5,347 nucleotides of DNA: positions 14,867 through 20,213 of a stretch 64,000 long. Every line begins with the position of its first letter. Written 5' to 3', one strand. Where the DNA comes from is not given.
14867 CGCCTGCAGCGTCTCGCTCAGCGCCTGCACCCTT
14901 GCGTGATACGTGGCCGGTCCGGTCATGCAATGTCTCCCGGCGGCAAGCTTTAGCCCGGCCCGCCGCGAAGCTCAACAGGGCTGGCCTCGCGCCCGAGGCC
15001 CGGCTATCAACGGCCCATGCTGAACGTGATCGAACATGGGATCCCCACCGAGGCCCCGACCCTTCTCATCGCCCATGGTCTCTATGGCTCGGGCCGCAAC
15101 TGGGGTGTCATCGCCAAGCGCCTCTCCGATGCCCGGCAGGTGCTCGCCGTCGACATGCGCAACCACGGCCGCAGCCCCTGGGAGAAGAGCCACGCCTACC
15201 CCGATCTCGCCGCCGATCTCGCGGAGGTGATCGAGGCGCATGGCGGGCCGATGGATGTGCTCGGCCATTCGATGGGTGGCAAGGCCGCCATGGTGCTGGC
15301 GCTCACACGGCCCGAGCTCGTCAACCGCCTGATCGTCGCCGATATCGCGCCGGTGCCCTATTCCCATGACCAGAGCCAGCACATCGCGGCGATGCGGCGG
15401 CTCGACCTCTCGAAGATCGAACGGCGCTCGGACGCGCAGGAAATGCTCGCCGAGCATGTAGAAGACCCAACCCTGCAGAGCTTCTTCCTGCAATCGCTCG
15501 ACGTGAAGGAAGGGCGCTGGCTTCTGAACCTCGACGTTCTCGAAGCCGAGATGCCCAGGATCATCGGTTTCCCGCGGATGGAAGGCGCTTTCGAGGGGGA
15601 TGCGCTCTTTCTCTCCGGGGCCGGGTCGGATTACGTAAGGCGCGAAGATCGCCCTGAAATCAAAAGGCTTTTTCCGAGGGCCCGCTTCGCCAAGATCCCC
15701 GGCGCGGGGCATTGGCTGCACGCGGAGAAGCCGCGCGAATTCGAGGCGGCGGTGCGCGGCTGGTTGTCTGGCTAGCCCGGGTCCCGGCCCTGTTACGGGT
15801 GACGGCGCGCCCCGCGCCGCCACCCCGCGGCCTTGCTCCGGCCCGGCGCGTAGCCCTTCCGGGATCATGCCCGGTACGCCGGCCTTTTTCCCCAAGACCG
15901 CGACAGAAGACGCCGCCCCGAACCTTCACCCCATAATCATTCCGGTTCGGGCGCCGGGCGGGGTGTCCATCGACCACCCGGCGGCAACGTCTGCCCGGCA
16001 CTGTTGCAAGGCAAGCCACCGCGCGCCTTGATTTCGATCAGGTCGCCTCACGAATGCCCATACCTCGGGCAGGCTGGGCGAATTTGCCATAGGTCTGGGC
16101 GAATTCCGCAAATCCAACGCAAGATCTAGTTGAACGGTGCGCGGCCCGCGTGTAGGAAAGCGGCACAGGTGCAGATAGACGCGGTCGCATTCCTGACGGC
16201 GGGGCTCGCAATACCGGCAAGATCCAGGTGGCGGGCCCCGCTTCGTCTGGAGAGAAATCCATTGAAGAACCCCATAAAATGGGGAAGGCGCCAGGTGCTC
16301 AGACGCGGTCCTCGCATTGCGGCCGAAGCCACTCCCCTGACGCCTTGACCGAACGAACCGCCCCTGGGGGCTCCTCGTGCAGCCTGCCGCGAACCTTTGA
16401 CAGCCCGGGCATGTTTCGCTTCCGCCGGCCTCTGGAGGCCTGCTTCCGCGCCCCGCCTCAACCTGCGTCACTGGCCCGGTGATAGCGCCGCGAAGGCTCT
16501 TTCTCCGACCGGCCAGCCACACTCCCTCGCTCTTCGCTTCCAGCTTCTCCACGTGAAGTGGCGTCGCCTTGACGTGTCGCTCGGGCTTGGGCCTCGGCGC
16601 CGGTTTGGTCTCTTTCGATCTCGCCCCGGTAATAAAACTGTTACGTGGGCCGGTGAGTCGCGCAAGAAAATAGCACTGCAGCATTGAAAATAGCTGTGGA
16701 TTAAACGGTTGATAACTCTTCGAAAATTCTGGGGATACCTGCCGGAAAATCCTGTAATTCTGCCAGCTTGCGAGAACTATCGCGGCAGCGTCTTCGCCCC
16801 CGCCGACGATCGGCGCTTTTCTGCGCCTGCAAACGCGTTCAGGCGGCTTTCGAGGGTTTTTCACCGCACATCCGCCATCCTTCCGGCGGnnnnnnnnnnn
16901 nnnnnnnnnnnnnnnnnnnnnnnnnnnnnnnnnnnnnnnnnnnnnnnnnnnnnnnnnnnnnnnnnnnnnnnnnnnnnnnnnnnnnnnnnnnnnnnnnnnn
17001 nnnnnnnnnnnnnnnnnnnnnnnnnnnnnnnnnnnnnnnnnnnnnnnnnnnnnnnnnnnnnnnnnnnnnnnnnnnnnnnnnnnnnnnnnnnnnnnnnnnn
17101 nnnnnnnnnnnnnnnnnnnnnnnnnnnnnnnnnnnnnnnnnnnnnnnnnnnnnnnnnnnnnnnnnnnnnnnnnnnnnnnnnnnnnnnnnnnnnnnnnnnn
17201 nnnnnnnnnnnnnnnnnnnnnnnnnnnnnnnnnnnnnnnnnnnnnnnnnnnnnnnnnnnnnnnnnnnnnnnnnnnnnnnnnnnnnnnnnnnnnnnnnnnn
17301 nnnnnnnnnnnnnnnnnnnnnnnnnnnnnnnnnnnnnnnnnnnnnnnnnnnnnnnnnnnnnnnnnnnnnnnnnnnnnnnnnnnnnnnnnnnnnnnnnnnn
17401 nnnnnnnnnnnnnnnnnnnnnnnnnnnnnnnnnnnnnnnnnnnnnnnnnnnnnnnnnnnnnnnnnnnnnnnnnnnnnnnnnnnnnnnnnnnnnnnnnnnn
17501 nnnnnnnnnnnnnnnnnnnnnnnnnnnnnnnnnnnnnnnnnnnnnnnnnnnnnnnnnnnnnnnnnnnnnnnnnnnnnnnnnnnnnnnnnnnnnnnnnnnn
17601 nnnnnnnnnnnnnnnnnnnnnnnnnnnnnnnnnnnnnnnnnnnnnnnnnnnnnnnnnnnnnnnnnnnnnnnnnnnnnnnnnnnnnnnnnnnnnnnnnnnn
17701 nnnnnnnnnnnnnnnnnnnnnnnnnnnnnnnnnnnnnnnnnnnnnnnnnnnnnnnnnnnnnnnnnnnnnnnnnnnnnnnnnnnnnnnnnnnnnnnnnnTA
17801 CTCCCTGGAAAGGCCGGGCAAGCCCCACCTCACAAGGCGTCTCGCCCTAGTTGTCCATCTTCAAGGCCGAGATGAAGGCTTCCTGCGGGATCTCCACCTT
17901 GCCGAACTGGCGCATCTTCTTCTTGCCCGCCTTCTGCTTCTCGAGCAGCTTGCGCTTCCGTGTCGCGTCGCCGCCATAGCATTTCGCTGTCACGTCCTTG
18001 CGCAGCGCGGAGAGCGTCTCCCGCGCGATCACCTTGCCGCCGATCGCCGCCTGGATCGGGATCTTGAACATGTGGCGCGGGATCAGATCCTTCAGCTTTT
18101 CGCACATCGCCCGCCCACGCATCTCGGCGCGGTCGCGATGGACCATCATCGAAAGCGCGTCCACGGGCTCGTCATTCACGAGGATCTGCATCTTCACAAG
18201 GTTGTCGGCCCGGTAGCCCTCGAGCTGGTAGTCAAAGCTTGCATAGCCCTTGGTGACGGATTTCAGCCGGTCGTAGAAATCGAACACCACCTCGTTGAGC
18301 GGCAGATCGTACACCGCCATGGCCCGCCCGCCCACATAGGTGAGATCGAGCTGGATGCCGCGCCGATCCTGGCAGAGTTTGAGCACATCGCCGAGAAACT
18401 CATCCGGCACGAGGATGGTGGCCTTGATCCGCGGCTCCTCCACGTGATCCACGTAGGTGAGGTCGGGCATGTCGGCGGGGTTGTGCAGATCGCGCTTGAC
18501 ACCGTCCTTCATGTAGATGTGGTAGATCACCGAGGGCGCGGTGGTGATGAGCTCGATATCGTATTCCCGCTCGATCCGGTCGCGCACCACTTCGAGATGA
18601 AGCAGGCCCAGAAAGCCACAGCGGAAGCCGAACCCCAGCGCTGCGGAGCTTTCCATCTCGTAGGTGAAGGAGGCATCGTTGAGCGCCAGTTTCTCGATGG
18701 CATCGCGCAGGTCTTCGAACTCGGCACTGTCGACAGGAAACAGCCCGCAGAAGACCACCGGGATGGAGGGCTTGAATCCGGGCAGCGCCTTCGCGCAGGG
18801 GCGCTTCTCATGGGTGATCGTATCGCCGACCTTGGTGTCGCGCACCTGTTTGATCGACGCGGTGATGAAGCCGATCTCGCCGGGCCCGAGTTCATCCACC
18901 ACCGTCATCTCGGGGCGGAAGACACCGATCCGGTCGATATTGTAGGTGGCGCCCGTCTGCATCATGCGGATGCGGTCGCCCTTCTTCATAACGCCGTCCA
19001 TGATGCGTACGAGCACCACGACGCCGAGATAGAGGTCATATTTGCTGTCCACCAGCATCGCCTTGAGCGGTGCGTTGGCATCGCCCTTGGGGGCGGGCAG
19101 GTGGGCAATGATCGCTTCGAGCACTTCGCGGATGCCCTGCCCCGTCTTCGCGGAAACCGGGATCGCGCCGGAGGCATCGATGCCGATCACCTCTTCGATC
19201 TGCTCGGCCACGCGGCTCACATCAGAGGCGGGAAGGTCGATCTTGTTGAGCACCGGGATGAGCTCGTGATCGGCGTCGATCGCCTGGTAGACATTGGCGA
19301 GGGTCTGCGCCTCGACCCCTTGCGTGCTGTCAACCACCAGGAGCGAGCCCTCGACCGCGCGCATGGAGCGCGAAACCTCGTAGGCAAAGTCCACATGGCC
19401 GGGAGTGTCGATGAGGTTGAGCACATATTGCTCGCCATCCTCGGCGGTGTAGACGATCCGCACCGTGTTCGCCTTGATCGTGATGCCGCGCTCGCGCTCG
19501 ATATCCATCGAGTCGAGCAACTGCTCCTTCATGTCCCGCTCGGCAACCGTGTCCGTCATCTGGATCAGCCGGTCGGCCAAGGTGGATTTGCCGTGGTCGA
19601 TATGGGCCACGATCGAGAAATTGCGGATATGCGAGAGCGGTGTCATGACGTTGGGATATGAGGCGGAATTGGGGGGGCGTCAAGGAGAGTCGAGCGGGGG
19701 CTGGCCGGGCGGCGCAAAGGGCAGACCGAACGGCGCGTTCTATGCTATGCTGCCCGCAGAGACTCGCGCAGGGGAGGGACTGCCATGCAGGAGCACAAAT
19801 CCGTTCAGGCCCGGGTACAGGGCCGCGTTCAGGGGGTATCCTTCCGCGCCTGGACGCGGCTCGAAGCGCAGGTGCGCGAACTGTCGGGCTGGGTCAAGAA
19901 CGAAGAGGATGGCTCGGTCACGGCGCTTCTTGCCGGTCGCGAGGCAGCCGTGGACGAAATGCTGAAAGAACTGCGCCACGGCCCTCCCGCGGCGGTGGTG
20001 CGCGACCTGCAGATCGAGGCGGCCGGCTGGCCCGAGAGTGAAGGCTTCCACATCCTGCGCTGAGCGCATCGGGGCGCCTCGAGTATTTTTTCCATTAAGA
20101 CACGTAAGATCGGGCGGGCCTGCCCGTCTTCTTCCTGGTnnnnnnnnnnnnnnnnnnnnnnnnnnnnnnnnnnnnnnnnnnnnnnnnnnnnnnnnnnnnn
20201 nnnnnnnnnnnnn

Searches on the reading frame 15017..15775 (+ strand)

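Call 37: search_protein_families(library=pfam, proteins=[window:15017-15775:+], max_evalue=0.001)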
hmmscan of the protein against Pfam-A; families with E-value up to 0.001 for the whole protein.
window:15017-15775:+ (252 aa): 6 families
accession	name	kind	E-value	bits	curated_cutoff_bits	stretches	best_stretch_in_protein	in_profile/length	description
PF00561.26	Abhydrolase_1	-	1.5e-24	87.5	25.8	1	14-150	1-142/245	alpha/beta hydrolase fold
PF12697.13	Abhydrolase_6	-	7.5e-21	76.2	26.3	1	16-244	1-216/217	Alpha/beta hydrolase family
PF12146.15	Hydrolase_4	-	6.6e-10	39.1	27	1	15-117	6-114/239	Serine aminopeptidase, S33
PF00975.26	Thioesterase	-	2.9e-08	34.7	26.4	1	15-160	2-148/226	Thioesterase domain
PF07819.20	PGAP1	-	1.8e-06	28.3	24.3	0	80-117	94-133/233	PGAP1-like alpha/beta domain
PF00756.26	Esterase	-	0.00016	22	22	1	64-106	98-144/251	Putative esterase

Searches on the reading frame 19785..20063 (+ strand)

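Call 38: search_protein_families(library=pfam, proteins=[window:19785-20063:+], max_evalue=0.001)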
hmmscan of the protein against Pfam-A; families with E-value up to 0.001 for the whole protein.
window:19785-20063:+ (92 aa): 1 family
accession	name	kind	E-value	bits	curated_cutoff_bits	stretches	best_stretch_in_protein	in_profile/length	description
PF00708.24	Acylphosphatase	-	3.4e-23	82.2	22.5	1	8-90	2-85/85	Acylphosphatase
